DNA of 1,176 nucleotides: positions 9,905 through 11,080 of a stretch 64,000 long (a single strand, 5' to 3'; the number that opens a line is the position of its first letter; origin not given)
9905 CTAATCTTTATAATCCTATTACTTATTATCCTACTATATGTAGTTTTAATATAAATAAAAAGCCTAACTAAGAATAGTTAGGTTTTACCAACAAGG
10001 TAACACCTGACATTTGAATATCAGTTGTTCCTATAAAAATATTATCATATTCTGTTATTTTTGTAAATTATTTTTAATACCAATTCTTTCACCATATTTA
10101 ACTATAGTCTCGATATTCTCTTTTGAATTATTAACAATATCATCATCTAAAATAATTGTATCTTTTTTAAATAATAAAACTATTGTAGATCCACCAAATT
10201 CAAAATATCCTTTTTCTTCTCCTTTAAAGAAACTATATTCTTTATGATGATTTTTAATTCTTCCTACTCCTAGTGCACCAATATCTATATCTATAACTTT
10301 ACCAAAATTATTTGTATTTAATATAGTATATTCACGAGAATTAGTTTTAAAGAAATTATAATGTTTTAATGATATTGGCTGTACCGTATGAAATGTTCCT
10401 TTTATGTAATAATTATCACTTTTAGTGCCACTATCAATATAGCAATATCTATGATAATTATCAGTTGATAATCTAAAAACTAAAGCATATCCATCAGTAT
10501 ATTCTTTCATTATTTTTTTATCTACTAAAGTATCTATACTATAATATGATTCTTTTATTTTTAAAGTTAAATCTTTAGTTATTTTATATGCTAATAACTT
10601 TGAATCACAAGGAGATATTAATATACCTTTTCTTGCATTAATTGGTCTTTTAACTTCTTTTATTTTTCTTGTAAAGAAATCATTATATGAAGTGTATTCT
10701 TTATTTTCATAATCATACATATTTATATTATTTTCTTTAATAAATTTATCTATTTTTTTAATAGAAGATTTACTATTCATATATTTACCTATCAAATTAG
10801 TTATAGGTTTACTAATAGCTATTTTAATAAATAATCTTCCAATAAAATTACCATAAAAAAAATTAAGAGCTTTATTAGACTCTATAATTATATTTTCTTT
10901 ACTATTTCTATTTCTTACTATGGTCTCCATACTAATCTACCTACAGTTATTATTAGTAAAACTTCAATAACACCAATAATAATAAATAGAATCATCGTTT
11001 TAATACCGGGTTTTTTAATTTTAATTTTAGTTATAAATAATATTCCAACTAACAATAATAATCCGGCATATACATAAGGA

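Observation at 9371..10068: Tandem pair of unannotated 27-codon hydrophobic-peptide genes with convergent antisense promoters: candidate type I toxin-antitoxin modules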

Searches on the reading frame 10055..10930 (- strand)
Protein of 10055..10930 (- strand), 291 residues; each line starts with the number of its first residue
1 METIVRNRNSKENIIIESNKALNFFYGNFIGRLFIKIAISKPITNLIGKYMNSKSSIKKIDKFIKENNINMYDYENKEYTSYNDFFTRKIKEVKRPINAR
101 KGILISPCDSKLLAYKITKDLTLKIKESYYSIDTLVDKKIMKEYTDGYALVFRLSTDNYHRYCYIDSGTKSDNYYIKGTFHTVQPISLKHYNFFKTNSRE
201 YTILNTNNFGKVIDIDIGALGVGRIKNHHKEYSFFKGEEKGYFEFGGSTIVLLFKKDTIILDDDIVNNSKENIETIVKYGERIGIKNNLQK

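Call 51: find_homologous_proteins(query=window:10055-10930:-, max_evalue=1e-40)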
Query window:10055-10930:- (291 aa): 4796 proteins with E <= 1e-40 among 6144 candidates; the best 120 are listed.
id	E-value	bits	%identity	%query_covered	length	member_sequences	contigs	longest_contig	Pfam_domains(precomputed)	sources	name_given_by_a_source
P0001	4.0e-185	632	100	100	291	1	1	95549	PF02666.21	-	-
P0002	4.4e-184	628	100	100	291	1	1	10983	PF02666.21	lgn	-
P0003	2.0e-183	626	99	100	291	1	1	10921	PF02666.21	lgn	-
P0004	5.9e-183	625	99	100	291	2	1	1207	PF02666.21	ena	-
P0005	4.3e-174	596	93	100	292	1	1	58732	PF02666.21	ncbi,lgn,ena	-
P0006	1.4e-157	542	87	98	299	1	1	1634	PF02666.21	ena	-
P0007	7.9e-155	532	85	100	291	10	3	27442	PF02666.21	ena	-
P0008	1.4e-150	519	83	98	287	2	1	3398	PF02666.21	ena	-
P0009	7.4e-150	516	83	98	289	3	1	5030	PF02666.21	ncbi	-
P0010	2.3e-144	498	81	98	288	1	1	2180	PF02666.21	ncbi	-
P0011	1.9e-143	495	80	98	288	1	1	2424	PF02666.21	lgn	-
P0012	3.3e-142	491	79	98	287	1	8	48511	PF02666.21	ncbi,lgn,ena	-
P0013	7.2e-142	490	78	98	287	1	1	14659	PF02666.21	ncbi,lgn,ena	-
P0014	4.5e-139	481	78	98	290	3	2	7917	PF02666.21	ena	-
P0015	6.3e-138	477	78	98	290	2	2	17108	PF02666.21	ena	-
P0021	2.1e-135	469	78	96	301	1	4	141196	PF02666.21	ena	-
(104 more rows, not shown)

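Call 52: find_encoding_contigs(protein=P0005, flank=10000, max_places=2)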
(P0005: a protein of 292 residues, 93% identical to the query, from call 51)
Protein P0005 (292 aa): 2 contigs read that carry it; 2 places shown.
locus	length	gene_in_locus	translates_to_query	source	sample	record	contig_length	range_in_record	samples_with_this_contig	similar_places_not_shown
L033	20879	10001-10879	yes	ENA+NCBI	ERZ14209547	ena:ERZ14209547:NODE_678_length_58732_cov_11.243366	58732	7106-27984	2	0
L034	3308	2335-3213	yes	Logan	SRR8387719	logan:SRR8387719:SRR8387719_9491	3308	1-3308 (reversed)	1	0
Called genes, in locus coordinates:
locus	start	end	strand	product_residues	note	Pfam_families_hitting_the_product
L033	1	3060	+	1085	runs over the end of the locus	PF02368:Big_2, PF26182:Ig_NUP210_5th (faint), PF02368:Big_2, PF09479:Flg_new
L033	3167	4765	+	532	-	PF13531:SBP_bac_11, PF00092:VWA, PF13519:VWA_2 (weak), PF13768:VWA_3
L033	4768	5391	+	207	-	PF10112:Halogen_Hydrol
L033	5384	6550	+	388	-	-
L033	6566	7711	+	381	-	PF05816:TelA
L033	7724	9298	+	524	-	PF07728:AAA_5 (faint), PF01078:Mg_chelatase (faint), PF00004:AAA, PF17866:AAA_lid_6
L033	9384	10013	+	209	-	PF01066:CDP-OH_P_transf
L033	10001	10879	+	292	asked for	PF02666:PS_Dcarbxylase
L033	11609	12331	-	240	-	PF07685:GATase_3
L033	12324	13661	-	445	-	PF08245:Mur_ligase_M, PF08353:MurT_C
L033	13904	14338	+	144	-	PF03862:SpoVAC_SpoVAEB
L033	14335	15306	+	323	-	PF07451:SpoVAD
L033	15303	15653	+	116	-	PF03862:SpoVAC_SpoVAEB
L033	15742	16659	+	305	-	-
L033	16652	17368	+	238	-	PF02616:SMC_ScpA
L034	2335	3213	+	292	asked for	PF02666:PS_Dcarbxylase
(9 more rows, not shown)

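Call 53: find_encoding_contigs(protein=P0007, flank=10000, max_places=2)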
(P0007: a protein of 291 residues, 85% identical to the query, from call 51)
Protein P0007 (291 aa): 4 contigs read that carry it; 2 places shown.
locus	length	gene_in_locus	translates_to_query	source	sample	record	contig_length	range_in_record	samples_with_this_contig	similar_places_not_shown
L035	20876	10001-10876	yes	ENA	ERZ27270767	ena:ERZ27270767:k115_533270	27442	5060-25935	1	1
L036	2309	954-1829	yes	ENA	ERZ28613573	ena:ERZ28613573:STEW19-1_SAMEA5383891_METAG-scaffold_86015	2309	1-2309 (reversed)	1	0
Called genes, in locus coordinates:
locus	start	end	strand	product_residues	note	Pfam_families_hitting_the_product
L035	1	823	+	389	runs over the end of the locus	PF00009:GTP_EFTU, PF01926:MMR_HSR1 (faint), PF03144:GTP_EFTU_D2, PF03143:GTP_EFTU_D3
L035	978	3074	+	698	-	PF02368:Big_2, PF26182:Ig_NUP210_5th (weak), PF09479:Flg_new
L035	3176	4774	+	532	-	PF13531:SBP_bac_11, PF00092:VWA, PF13519:VWA_2 (weak), PF13768:VWA_3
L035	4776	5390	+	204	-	PF10112:Halogen_Hydrol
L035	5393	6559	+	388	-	-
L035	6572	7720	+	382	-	PF05816:TelA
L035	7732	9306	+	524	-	PF07728:AAA_5 (faint), PF01078:Mg_chelatase (faint), PF00004:AAA, PF17866:AAA_lid_6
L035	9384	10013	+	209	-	PF01066:CDP-OH_P_transf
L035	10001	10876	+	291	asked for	PF02666:PS_Dcarbxylase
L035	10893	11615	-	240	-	PF07685:GATase_3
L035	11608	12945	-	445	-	PF08245:Mur_ligase_M, PF08353:MurT_C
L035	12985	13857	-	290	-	PF04383:KilA-N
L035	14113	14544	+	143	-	PF03862:SpoVAC_SpoVAEB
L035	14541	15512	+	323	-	PF07451:SpoVAD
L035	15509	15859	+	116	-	PF03862:SpoVAC_SpoVAEB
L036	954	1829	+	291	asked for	PF02666:PS_Dcarbxylase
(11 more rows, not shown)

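Call 54: find_encoding_contigs(protein=P0012, flank=10000, max_places=2)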
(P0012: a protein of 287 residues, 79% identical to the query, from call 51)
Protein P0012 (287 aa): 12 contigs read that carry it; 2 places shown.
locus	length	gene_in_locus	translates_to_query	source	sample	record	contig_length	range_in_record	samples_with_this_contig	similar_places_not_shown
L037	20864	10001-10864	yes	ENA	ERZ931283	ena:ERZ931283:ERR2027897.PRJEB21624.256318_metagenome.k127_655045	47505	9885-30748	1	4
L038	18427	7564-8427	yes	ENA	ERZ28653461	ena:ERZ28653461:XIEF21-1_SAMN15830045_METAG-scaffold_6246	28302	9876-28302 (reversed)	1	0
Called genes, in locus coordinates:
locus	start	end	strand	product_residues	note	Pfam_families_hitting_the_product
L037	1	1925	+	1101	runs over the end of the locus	PF09479:Flg_new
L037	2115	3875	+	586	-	PF01580:FtsK_SpoIIIE (faint), PF01935:DUF87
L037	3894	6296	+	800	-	PF01055:Glyco_hydro_31_2nd, PF21365:Glyco_hydro_31_3rd, PF17137:DUF5110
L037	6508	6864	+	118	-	-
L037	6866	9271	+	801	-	PF00133:tRNA-synt_1, PF00750:tRNA-synt_1d (faint), PF01406:tRNA-synt_1e (faint), PF09334:tRNA-synt_1g, PF13603:tRNA-synt_1_2, PF00133:tRNA-synt_1, PF09334:tRNA-synt_1g (weak), PF08264:Anticodon_1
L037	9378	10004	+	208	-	PF01066:CDP-OH_P_transf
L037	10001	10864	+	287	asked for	PF02666:PS_Dcarbxylase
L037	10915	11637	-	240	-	PF07685:GATase_3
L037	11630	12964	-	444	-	PF08245:Mur_ligase_M, PF08353:MurT_C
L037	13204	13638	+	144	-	PF03862:SpoVAC_SpoVAEB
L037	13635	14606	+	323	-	PF07451:SpoVAD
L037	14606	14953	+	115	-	PF03862:SpoVAC_SpoVAEB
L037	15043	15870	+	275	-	-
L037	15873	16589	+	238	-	PF02616:SMC_ScpA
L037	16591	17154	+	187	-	PF04079:SMC_ScpB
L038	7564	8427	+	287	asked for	PF02666:PS_Dcarbxylase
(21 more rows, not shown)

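Call 55: find_encoding_contigs(protein=P0021, flank=10000, max_places=2)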
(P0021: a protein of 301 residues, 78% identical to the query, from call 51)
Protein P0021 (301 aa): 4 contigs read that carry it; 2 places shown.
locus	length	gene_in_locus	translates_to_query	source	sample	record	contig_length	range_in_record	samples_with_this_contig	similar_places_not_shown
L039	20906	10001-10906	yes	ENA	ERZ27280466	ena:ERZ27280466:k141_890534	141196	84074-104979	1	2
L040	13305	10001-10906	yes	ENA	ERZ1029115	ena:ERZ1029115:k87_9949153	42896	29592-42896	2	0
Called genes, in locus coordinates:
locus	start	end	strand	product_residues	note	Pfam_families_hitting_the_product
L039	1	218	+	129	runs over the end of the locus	-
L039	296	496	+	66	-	-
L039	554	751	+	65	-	-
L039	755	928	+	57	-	-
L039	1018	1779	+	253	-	PF12706:Lactamase_B_2 (weak)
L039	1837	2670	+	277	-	PF17770:RNase_J_C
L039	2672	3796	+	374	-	PF00266:Aminotran_5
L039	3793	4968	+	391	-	PF22025:ThiI_fer, PF02926:THUMP, PF02568:ThiI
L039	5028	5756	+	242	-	-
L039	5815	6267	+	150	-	-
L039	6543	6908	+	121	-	-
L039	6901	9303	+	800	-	PF00133:tRNA-synt_1, PF00750:tRNA-synt_1d (faint), PF01406:tRNA-synt_1e (faint), PF09334:tRNA-synt_1g, PF13603:tRNA-synt_1_2, PF00133:tRNA-synt_1, PF09334:tRNA-synt_1g (weak), PF08264:Anticodon_1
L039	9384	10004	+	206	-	PF01066:CDP-OH_P_transf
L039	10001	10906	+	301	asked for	PF02666:PS_Dcarbxylase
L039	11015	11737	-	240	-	PF07685:GATase_3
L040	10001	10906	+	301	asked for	PF02666:PS_Dcarbxylase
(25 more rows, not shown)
